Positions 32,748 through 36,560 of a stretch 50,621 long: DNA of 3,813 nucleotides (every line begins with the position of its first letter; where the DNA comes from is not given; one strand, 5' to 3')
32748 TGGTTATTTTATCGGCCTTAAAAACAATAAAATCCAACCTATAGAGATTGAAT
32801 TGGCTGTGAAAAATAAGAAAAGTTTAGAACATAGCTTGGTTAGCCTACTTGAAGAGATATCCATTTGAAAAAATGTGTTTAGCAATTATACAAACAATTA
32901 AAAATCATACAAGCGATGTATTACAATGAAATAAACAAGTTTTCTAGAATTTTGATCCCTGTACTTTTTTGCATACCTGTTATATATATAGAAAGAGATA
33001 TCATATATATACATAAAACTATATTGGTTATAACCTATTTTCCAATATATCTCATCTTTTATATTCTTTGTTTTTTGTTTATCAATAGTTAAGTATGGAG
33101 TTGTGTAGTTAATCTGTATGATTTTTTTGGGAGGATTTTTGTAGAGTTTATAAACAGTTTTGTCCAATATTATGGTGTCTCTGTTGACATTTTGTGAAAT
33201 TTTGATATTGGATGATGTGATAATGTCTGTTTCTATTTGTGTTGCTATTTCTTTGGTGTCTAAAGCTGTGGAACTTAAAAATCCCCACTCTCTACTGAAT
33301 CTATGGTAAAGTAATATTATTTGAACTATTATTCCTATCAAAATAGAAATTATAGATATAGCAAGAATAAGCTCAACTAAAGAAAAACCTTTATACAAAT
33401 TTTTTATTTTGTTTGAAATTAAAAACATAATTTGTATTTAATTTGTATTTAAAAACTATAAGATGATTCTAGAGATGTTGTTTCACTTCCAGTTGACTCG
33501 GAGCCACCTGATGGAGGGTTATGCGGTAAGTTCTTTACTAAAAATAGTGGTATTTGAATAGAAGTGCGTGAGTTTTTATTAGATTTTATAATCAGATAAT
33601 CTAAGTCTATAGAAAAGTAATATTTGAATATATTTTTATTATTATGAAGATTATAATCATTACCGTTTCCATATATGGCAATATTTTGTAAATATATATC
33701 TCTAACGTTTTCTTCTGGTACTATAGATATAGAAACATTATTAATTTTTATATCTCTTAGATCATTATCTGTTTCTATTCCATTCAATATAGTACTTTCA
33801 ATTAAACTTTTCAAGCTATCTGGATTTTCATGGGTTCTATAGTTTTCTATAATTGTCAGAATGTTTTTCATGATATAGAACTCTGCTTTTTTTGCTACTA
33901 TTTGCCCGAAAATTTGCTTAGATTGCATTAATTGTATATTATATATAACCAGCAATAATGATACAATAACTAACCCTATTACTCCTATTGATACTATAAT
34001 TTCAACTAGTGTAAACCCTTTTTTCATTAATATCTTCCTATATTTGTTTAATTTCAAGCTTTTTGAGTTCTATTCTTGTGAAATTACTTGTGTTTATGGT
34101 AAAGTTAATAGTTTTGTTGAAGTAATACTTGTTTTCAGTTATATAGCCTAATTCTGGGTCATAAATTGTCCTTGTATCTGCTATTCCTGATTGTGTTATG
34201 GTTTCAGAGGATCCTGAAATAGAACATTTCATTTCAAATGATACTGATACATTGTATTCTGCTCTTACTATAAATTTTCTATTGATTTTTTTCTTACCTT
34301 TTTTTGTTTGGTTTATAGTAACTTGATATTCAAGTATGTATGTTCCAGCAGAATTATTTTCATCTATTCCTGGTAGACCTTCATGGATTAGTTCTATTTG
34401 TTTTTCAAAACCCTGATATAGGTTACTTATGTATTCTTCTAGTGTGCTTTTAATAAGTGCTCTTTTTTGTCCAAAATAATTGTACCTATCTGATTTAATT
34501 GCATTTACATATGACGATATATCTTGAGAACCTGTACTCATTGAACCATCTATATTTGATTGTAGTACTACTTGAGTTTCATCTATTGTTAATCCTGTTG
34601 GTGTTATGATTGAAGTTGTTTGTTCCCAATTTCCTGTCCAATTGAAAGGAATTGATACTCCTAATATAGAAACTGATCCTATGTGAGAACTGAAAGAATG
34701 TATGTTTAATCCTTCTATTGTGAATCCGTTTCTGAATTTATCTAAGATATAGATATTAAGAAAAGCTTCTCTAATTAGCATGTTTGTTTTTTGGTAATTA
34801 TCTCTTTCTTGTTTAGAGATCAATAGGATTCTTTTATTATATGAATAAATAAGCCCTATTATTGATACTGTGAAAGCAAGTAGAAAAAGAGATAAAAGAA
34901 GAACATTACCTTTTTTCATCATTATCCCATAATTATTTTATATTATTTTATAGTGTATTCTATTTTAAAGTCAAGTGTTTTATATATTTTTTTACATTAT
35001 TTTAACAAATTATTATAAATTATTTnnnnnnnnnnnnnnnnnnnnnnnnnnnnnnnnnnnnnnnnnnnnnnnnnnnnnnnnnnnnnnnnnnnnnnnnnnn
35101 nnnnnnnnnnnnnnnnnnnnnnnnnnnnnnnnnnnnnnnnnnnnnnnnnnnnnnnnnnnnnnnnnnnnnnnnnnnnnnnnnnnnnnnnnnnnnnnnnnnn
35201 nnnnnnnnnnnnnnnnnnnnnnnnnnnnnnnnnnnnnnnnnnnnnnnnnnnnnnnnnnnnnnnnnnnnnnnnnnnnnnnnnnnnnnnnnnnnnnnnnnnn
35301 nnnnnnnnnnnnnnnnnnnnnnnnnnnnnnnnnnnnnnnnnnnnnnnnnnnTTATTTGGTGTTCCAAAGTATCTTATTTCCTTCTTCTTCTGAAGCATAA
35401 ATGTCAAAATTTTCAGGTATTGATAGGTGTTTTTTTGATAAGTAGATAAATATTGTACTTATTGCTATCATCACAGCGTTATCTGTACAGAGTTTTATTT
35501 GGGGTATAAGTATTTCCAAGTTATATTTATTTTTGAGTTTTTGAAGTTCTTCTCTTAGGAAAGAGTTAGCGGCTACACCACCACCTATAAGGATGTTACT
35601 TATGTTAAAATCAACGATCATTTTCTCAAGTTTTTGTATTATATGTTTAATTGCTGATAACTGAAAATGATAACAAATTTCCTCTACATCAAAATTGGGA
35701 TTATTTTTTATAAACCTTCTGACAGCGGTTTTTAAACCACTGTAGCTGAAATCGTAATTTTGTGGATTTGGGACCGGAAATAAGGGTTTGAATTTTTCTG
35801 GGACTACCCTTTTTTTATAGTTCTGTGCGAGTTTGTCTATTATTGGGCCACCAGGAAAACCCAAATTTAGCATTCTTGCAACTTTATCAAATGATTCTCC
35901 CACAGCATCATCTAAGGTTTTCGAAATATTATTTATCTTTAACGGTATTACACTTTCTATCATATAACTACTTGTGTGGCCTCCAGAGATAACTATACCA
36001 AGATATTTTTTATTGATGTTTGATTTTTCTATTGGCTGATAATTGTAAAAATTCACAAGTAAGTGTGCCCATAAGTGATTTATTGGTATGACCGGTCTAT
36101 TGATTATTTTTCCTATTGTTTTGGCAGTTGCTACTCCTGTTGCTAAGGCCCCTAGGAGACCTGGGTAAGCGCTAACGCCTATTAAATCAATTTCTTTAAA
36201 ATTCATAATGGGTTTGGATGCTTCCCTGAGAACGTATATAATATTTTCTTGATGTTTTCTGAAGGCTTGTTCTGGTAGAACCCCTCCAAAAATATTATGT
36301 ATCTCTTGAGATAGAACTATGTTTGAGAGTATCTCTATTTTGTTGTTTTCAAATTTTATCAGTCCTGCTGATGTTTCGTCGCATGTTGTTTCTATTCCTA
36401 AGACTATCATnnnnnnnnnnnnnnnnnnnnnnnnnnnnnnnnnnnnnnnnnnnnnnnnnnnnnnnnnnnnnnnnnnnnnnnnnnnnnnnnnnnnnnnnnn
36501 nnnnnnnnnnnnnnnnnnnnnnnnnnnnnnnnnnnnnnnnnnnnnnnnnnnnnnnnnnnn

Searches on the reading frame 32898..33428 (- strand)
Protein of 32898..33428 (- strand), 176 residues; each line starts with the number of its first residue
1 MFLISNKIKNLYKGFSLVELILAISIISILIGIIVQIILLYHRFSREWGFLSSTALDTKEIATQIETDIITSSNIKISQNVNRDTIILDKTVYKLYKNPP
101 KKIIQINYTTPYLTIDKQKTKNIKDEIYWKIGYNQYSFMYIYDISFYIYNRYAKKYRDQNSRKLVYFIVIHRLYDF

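Call 74: search_protein_families(library=pfam, proteins=[window:32898-33428:-], max_evalue=0.00001)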
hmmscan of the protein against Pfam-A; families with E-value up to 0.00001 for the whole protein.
window:32898-33428:- (176 aa): 1 family
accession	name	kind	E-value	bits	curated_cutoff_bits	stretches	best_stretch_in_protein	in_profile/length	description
PF07963.17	N_methyl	-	1.3e-06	28.2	21.2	1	12-34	4-26/27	Prokaryotic N-terminal methylation motif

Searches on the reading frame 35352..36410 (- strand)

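Call 75: search_protein_families(library=pfam, proteins=[window:35352-36410:-], max_evalue=0.00001)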
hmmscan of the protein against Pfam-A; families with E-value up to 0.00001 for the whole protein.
window:35352-36410:- (352 aa): 2 families
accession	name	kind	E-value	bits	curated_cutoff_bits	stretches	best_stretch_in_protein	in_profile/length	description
PF00814.31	TsaD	-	4.6e-70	236.8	24.8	1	26-316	1-263/264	tRNA N6-adenosine threonylcarbamoyltransferase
PF22521.2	HypF_C_2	-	6.1e-06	26.6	27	0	228-311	151-235/241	Carbamoyltransferase, Kae1-like Domain, second subdomain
